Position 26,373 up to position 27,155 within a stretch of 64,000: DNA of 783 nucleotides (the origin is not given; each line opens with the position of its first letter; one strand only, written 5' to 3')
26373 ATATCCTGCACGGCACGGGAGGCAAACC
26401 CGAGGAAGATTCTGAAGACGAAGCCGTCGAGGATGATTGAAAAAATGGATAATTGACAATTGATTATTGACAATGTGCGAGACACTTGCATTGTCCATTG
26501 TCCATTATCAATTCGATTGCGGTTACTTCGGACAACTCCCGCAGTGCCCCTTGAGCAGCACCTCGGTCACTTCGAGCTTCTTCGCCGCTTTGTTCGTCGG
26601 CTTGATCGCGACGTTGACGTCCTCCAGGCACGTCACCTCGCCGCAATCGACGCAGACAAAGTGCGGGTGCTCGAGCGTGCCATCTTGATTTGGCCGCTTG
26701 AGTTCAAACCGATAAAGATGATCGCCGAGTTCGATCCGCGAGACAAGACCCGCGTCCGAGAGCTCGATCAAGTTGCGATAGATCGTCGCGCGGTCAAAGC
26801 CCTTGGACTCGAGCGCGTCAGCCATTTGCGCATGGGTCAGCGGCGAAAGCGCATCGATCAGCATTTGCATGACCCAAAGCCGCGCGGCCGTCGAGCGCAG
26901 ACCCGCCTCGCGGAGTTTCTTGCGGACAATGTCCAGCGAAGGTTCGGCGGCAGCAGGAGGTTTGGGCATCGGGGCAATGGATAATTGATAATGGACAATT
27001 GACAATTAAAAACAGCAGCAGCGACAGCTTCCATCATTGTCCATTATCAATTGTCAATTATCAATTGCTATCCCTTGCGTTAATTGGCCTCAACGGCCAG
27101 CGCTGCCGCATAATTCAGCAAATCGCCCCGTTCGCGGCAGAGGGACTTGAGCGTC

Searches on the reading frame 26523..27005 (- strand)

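Call 78: search_protein_families(library=pfam, proteins=[window:26523-27005:-], max_evalue=0.001)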
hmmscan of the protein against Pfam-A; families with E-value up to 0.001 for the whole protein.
window:26523-27005:- (160 aa): 1 family
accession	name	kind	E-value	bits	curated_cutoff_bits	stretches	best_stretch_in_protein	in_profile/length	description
PF01475.25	FUR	-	1.6e-12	48.1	23.1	1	33-143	1-110/121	Ferric uptake regulator family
